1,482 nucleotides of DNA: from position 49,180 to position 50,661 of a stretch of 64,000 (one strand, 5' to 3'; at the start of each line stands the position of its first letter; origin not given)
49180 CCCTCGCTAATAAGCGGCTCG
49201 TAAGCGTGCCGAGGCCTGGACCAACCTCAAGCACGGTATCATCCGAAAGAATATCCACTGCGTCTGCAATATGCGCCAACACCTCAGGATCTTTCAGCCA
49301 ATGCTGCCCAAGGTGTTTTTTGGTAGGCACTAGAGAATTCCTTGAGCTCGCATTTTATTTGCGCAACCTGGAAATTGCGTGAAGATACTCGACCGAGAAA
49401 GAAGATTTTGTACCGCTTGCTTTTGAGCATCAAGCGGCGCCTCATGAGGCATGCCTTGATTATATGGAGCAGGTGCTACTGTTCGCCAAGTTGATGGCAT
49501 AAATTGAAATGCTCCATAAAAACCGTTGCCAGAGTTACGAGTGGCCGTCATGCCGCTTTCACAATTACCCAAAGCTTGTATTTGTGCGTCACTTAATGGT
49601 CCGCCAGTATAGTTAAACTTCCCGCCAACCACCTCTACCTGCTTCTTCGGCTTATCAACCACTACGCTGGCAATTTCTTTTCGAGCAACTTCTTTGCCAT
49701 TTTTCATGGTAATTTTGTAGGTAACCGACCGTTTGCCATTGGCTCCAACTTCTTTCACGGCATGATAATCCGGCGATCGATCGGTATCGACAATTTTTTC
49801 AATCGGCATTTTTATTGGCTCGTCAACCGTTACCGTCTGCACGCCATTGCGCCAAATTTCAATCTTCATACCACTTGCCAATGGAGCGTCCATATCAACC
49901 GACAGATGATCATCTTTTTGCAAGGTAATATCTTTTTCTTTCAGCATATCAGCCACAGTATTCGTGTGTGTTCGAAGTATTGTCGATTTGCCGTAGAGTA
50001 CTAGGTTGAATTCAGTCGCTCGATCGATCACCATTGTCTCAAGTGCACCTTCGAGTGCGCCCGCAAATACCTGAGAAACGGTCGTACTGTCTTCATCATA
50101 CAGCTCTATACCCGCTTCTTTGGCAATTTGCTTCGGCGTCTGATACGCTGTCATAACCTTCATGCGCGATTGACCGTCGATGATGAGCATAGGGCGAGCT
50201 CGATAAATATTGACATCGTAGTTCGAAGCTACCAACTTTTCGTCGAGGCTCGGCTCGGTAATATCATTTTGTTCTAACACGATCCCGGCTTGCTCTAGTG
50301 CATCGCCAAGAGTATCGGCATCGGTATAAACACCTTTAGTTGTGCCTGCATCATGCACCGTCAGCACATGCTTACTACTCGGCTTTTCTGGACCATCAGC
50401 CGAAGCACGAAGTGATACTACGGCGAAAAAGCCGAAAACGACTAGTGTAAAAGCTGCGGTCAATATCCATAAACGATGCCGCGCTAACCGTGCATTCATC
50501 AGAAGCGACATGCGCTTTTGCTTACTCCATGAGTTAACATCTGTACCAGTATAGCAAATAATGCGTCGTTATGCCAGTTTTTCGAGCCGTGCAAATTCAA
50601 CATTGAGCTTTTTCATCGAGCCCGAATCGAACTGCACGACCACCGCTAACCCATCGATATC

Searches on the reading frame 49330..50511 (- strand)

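Call 30: search_protein_families(library=pfam, proteins=[window:49330-50511:-], max_evalue=0.001)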
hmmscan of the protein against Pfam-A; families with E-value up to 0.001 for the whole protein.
window:49330-50511:- (393 aa): 3 families
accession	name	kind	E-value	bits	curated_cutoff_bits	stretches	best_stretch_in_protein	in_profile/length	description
PF03990.20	DUF348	-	7.9e-21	73.9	24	2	51-90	2-41/41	G5-linked-Ubiquitin-like domain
PF07501.17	G5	-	2e-13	50.8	23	1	225-298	2-75/75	G5 domain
PF06737.19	Transglycosylas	-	5.7e-13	49.8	27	1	309-374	5-69/77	Transglycosylase-like domain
